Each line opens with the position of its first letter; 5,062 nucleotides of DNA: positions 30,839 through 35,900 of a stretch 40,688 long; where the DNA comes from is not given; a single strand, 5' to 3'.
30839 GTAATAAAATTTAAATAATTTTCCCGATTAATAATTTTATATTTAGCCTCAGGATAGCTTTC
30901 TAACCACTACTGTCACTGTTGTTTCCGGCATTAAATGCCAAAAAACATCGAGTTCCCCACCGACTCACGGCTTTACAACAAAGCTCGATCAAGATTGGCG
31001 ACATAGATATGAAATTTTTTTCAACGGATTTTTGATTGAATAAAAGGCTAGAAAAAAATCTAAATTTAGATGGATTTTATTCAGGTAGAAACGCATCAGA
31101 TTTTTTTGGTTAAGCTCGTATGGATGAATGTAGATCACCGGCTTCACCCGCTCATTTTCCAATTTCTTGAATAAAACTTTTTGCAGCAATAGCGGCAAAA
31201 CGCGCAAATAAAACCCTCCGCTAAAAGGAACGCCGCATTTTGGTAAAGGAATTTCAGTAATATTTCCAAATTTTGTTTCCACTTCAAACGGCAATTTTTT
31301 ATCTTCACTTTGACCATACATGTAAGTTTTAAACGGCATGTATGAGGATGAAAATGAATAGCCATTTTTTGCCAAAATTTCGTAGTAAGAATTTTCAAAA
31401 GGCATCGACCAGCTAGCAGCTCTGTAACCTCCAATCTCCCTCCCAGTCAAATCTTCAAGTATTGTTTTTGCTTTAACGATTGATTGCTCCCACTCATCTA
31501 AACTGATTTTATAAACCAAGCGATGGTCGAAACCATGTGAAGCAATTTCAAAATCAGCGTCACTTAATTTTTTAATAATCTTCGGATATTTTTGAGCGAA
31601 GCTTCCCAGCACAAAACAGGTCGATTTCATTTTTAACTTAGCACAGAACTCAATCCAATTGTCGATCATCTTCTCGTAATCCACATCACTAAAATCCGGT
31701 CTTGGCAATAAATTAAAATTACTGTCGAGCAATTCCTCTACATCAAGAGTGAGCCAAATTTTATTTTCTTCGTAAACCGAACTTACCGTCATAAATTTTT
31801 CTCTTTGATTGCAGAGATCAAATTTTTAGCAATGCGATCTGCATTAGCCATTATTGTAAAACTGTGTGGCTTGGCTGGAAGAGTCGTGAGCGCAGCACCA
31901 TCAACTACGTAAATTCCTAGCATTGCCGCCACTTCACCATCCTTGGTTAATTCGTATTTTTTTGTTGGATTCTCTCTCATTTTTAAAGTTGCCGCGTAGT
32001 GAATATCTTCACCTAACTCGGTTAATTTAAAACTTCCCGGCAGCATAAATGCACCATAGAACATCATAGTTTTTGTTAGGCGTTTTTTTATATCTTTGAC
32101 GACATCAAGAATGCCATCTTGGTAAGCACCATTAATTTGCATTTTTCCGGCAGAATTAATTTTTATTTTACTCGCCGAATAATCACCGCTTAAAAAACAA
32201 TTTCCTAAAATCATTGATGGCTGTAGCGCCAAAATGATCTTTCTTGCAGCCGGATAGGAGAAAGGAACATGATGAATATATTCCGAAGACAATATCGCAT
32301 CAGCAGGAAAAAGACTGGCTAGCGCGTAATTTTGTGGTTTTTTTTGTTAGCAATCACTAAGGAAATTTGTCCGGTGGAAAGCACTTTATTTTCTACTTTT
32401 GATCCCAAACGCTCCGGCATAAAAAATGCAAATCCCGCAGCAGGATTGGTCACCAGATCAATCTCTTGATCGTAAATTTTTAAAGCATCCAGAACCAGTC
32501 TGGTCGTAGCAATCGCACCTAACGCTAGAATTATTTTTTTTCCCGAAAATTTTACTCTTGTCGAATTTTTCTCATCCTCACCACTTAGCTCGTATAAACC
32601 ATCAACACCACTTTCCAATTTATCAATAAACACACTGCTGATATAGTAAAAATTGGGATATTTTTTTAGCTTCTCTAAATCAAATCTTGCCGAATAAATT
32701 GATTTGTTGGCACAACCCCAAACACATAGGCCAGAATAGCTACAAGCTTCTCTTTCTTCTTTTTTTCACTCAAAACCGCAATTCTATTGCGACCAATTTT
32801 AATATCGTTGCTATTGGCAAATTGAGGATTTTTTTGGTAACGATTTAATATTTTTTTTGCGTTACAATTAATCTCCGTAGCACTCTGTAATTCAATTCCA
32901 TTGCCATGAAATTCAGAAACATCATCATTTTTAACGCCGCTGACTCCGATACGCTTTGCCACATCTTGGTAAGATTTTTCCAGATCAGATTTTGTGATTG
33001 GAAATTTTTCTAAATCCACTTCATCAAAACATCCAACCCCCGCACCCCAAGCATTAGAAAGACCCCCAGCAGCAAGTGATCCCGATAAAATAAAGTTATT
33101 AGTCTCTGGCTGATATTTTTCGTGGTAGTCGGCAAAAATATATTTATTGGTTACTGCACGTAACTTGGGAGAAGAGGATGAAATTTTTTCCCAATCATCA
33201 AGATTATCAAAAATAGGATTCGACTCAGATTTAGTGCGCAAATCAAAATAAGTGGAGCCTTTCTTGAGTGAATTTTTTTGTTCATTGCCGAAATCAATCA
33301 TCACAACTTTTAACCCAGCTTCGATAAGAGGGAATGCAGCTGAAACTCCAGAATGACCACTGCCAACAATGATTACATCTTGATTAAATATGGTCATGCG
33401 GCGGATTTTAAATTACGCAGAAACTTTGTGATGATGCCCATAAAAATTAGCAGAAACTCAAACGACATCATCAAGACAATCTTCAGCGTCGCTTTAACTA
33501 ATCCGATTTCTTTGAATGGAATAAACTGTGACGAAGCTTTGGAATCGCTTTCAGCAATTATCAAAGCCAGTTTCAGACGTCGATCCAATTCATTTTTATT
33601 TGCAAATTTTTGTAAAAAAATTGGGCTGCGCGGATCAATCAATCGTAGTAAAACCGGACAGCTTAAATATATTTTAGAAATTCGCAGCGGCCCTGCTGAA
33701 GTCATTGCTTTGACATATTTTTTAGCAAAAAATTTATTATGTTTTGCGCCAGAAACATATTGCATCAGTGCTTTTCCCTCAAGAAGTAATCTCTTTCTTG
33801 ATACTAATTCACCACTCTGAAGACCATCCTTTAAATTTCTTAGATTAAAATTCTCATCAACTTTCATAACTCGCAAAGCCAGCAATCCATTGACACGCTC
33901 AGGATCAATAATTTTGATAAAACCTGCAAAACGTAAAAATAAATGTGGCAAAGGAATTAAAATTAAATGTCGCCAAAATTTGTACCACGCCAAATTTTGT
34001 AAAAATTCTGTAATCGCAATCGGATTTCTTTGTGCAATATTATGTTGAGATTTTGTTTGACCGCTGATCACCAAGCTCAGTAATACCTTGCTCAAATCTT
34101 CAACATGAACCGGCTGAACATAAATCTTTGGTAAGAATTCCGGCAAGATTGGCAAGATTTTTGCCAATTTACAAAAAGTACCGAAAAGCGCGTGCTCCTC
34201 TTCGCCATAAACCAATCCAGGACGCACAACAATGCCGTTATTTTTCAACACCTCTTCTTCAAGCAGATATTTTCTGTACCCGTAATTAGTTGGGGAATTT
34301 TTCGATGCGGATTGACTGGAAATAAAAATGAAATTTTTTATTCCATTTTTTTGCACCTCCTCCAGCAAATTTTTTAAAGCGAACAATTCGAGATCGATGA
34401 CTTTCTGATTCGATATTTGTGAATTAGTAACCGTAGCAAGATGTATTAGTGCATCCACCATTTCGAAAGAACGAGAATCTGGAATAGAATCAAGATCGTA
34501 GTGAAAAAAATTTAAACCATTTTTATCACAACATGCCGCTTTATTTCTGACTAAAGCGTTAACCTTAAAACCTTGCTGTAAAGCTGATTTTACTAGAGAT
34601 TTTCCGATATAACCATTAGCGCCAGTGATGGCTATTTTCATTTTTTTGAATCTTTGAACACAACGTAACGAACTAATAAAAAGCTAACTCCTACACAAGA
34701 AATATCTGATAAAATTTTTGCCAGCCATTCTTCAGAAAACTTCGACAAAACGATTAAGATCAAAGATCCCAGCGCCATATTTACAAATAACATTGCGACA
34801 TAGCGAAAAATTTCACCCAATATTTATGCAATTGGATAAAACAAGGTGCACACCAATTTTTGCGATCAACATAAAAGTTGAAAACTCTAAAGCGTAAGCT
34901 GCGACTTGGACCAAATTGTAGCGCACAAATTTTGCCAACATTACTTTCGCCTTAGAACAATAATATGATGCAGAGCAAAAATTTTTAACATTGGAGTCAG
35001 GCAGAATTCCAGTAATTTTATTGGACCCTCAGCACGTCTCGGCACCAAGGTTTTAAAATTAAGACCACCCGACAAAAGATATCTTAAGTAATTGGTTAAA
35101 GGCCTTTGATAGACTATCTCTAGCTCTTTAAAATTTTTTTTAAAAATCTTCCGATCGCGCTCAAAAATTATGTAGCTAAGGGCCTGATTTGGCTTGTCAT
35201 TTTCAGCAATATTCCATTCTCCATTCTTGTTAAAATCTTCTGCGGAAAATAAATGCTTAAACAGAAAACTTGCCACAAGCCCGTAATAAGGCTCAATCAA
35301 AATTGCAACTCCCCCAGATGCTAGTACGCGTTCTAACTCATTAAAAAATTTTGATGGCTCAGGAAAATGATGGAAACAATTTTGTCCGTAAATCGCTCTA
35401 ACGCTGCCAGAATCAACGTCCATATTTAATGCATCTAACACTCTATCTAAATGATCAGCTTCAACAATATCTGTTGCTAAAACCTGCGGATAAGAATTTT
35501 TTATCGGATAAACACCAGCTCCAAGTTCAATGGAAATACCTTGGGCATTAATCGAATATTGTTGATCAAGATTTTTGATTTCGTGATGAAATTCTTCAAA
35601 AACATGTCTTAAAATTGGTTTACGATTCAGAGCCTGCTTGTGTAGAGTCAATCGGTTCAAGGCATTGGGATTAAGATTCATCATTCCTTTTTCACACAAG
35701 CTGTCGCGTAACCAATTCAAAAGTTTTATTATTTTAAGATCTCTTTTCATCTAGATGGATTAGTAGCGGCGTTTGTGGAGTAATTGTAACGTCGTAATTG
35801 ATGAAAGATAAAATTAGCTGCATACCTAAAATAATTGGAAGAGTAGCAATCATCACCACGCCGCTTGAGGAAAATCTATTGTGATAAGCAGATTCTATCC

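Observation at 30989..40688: Eleven-gene coupled operon fusing a Gtr/Arn-type lipid-carrier glycosylation core to a private fatty-acyl module: candidate undescribed envelope glycolipid tailoring system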

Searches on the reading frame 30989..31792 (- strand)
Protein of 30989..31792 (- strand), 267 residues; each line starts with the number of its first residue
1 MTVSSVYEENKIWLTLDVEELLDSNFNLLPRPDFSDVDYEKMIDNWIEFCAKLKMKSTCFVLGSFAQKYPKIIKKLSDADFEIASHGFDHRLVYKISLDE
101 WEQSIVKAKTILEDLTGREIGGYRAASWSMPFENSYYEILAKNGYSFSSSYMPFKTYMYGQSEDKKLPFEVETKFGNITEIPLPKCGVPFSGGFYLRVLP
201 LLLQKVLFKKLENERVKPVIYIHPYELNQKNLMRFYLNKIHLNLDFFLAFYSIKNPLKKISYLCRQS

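Call 6: search_protein_families(library=pfam, proteins=[window:30989-31792:-], max_evalue=0.01)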
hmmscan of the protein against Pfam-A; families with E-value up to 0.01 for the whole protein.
window:30989-31792:- (267 aa): 3 families
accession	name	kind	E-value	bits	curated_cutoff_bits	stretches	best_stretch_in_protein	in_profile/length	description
PF11959.13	DUF3473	-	3.8e-16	59.7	29.6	1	149-231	1-88/130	Domain of unknown function (DUF3473)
PF01522.26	Polysacc_deac_1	-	7.6e-14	52.2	23.1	1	39-144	17-120/124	Polysaccharide deacetylase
PF10096.14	DUF2334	-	6.2e-05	23.1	26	1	68-235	54-199/203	Uncharacterized protein conserved in bacteria (DUF2334)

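Call 7: search_protein_families(library=ncbifam, proteins=[window:30989-31792:-], max_evalue=0.01)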
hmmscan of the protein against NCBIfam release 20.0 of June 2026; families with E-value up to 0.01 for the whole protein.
window:30989-31792:- (267 aa): 8 families
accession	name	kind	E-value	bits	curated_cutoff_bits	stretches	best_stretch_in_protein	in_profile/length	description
TIGR03006.1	pepcterm_polyde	equivalog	4.2e-44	150.7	276.2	1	14-230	3-229/272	XrtA system polysaccharide deacetylase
NF045821.1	PgAcgDacpgdA1_Bac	equivalog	6.4e-12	44.9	400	1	50-119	110-179/282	peptidoglycan-N-acetylglucosamine deacetylase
TIGR02764.1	spore_ybaN_pdaB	equivalog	5.3e-11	42.6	237.4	1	40-127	18-105/191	polysaccharide deacetylase family sporulation protein PdaB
TIGR04243.1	nodulat_NodB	equivalog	2e-09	37.2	240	1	47-120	21-94/197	chitooligosaccharide deacetylase NodB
TIGR02873.1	spore_ylxY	hypoth_equivalog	2.9e-07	30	391.5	1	42-120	99-177/268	probable sporulation protein, polysaccharide deacetylase family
NF045820.1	PgAcgDacpgdA_Strep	equivalog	4.4e-06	25.8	800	1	41-117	281-357/463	peptidoglycan-N-acetylglucosamine deacetylase PgdA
TIGR03212.1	uraD_N-term-dom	equivalog_domain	1.2e-05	24.5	424.6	1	52-148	88-181/297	allantoinase PuuE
TIGR02884.1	spore_pdaA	equivalog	4.6e-05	23.2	298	1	51-122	60-131/224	delta-lactam-biosynthetic de-N-acetylase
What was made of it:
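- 30989..31792 (-): CE4 de-N-acetylase with a DUF3473 domain. Polysacc_deac_1 8e-14, DUF3473 4e-16, TIGR03006 4e-44 (below its cutoff) (calls 6, 7).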

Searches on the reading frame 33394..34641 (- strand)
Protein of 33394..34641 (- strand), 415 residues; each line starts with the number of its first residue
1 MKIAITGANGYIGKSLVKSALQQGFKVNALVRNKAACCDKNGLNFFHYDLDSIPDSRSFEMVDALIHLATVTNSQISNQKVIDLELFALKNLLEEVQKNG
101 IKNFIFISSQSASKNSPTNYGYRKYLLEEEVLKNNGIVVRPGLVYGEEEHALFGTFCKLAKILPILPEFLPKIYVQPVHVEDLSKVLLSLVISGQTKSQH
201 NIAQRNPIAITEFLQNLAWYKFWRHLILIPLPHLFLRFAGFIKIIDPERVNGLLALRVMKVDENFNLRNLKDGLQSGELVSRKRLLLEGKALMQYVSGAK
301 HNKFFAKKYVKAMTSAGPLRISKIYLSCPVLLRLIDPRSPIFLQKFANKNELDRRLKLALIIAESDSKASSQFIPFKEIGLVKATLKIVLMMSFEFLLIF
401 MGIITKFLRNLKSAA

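Call 6: search_protein_families(library=pfam, proteins=[window:33394-34641:-], max_evalue=0.01)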
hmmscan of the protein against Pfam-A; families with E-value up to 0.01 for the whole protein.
window:33394-34641:- (415 aa): 8 families
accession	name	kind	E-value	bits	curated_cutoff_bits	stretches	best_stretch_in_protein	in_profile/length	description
PF01370.27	Epimerase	-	1.6e-14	54.4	20.9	1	3-148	1-176/240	NAD dependent epimerase/dehydratase family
PF13460.12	NAD_binding_10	-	5.6e-12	46.3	27.2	1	7-122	1-111/184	NAD(P)H-binding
PF05368.20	NmrA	-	1.2e-10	41.9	27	1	2-116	4-114/298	NmrA-like family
PF04321.23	RmlD_sub_bind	-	1.6e-08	34.4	27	1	1-193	1-199/287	RmlD substrate binding domain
PF01073.25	3Beta_HSD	-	3.9e-07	29.8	22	1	4-112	1-119/280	3-beta hydroxysteroid dehydrogenase/isomerase family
PF07993.18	NAD_binding_4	-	5.9e-06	26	20.1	0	5-35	1-34/258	Male sterility protein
PF16363.11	GDP_Man_Dehyd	-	0.0014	18.6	27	1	5-109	2-129/332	GDP-mannose 4,6 dehydratase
PF02719.21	Polysacc_synt_2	-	0.0037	16.9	20.2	0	62-133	78-151/293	Polysaccharide biosynthesis protein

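Call 7: search_protein_families(library=ncbifam, proteins=[window:33394-34641:-], max_evalue=0.01)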
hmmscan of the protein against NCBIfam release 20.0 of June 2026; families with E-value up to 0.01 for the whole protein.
window:33394-34641:- (415 aa): 19 families
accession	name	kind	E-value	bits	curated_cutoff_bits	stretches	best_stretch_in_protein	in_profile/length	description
TIGR03466.1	HpnA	hypoth_equivalog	1.2e-09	37.5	367.65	1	2-112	2-116/327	hopanoid-associated sugar epimerase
NF042422.1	oxyalk_red_OleD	equivalog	1.6e-09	37.6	580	1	1-114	1-115/329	2-alkyl-3-oxoalkanoate reductase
NF052578.1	StrlDmthSdmBMthl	equivalog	1.7e-08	34.6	600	1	1-118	1-122/328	sterol demethylase protein SdmB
NF004520.0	PRK05865.1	equivalog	7.2e-08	30.8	1509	1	1-198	1-178/854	sugar epimerase family protein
TIGR01777.1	yfcH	hypoth_equivalog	5.1e-07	29.5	207.35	1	3-71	1-67/292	TIGR01777 family oxidoreductase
NF042423.1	oxyalk_red_Shew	equivalog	3.3e-06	26.4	580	1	2-112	10-121/331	2-alkyl-3-oxoalkanoate reductase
NF050030.1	thlkprotThyD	equivalog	4.7e-06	26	400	1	1-37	1-37/305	thylakoid membrane protein ThyD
NF041293.1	G6PDh_Azf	equivalog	7.2e-06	25.6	400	1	3-146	5-153/252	NAD-dependent glucose-6-phosphate dehydrogenase Azf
TIGR01179.1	galE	equivalog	2.8e-05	23.1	262.3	1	2-111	1-123/332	UDP-glucose 4-epimerase GalE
TIGR04180.1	EDH_00030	hypoth_equivalog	0.00011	21.4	475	1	4-108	2-120/297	NAD-dependent 4,6-dehydratase LegB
TIGR01746.1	Thioester-redct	subfamily_domain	0.00016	21.1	213.35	0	3-34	2-35/371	thioester reductase domain-containing protein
NF043036.1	ErythonDh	equivalog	0.00017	20.9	325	1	1-109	1-125/321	D-erythronate dehydrogenase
NF058621.1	DiazavRedAvaA7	equivalog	0.00021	21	400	1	1-39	1-39/304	3-diazoavenalumate denitrifying reductase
TIGR02197.1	heptose_epim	equivalog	0.00034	19.9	274.6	1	3-113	1-118/316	ADP-glyceromanno-heptose 6-epimerase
NF047837.1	UDPAcbARedWbcJ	equivalog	0.00043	19.3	500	1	1-136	1-119/372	UDP-2-acetamido-2,6-beta-L-arabino-hexul-4-ose reductase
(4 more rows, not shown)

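Call 61: search_solved_structures(query=window:33394-34641:-, max_evalue=0.01)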
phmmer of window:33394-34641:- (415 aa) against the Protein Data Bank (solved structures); distinct sequences matched with E-value up to 0.01: 33.
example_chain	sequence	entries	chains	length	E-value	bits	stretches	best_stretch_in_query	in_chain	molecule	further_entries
9g83_P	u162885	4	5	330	1.7e-10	43.8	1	3-270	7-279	NAD-dependent epimerase/dehydratase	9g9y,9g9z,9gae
3e8x_A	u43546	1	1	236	5.4e-07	32.3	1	1-149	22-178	Putative NAD-dependent epimerase/dehydratase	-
8v4g_A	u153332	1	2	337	1.2e-06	31.2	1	2-110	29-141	Putative nucleotide sugar dehydratase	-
8v4h_A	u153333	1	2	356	1.3e-06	31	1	2-110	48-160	Putative nucleotide sugar dehydratase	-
3dqp_A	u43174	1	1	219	1.5e-06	30.8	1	1-109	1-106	Oxidoreductase ylbE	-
8rdg_A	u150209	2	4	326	1.1e-05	28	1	1-112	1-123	SDR family NAD(P)-dependent oxidoreductase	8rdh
8rdi_A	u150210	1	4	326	1.1e-05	28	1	1-112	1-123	SDR family NAD(P)-dependent oxidoreductase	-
7b0n_P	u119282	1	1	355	1.5e-05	27.6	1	5-196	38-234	Epimerase domain-containing protein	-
6gcs_E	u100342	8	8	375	1.7e-05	27.4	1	5-196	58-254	NUEM SUBUNIT | Subunit NUEM of NADH:Ubiquinone Oxidoreductase (Complex I) | NADH-ubiquinone oxidoreductase 40 kDa subunit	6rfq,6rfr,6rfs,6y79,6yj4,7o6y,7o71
3m2p_A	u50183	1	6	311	3.6e-05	26.3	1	1-115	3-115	UDP-N-acetylglucosamine 4-epimerase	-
3dhn_A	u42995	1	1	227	9.8e-05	24.9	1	2-109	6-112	NAD-dependent epimerase/dehydratase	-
7v2d_J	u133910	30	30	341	0.00014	24.3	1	91-247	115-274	NADH dehydrogenase [ubiquinone] 1 alpha subcomplex subunit 9, mitochondrial | NADH dehydrogenase ubiquinone 1 alpha subcomplex subunit 9, mitochondrial | NADH:u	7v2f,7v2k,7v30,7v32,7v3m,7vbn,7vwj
7v2c_J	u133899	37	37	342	0.00014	24.3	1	91-247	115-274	NADH dehydrogenase [ubiquinone] 1 alpha subcomplex subunit 9, mitochondrial | NADH dehydrogenase ubiquinone 1 alpha subcomplex subunit 9, mitochondrial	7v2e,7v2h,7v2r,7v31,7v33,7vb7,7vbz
7w2k_J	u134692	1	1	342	0.00014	24.3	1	91-247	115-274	NADH:ubiquinone oxidoreductase subunit A9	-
7zm7_E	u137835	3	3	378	0.00016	24.2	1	5-232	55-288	NADH dehydrogenase (Ubiquinone)-like protein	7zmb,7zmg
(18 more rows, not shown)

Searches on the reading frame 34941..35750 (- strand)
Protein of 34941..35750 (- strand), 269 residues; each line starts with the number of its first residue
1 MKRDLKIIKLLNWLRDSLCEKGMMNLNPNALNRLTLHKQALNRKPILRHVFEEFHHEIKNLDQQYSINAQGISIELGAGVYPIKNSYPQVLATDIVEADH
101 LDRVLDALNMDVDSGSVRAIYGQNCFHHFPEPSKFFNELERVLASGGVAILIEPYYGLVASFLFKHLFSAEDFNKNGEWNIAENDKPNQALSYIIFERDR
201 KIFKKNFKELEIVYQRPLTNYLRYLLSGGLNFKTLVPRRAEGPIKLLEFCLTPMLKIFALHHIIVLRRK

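Call 6: search_protein_families(library=pfam, proteins=[window:34941-35750:-], max_evalue=0.01)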
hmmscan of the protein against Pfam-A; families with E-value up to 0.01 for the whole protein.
window:34941-35750:- (269 aa): 2 families
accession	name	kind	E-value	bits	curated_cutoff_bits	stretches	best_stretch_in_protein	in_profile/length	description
PF08241.18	Methyltransf_11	-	3.1e-07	31.4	21.2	1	103-150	47-94/95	Methyltransferase domain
PF13649.12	Methyltransf_25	-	0.00049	21.2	27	1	104-147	52-97/97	Methyltransferase domain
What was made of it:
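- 34941..35750 (-): MT2: class I methyltransferase (Methyltransf_11). Call 6.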

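Call 7: search_protein_families(library=ncbifam, proteins=[window:34941-35750:-], max_evalue=0.01)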
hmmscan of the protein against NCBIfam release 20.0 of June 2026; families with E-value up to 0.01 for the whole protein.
window:34941-35750:- (269 aa): 0 families

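Call 60: search_solved_structures(query=window:34941-35750:-, max_evalue=1)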
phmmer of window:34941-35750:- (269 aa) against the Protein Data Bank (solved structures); distinct sequences matched with E-value up to 1: 10.
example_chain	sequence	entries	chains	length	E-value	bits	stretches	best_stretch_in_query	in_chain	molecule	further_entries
1vl5_A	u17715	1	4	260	0.04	16.7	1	125-156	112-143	unknown conserved protein BH2331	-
3bus_A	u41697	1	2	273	0.075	15.8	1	105-151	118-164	Methyltransferase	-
4ine_A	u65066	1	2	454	0.08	15.8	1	103-154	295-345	Protein PMT-2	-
4krh_A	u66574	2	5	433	0.13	15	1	103-169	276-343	Phosphoethanolamine N-methyltransferase 2 | Phospholethanolamine N-methyltransferase 2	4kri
2o57_A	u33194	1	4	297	0.19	14.5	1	70-155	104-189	putative sarcosine dimethylglycine methyltransferase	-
9bxh_A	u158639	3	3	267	0.2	14.4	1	104-177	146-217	5-selenohistidine N-methyltransferase OvsM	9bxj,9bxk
6uv6_A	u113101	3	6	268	0.21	14.4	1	102-151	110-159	D-glucose O-methyltransferase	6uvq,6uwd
8khq_A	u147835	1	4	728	0.4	13.5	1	106-158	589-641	5-histidylcysteine sulfoxide synthase/putative 4-mercaptohistidine N1-methyltranferase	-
4e2x_A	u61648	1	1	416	0.58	12.9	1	113-170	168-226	TcaB9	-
8ys9_A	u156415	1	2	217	0.67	12.7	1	103-153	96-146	Phosphatidylethanolamine N-methyltransferase/phosphatidyl-N-methylethanolamine N-methyltra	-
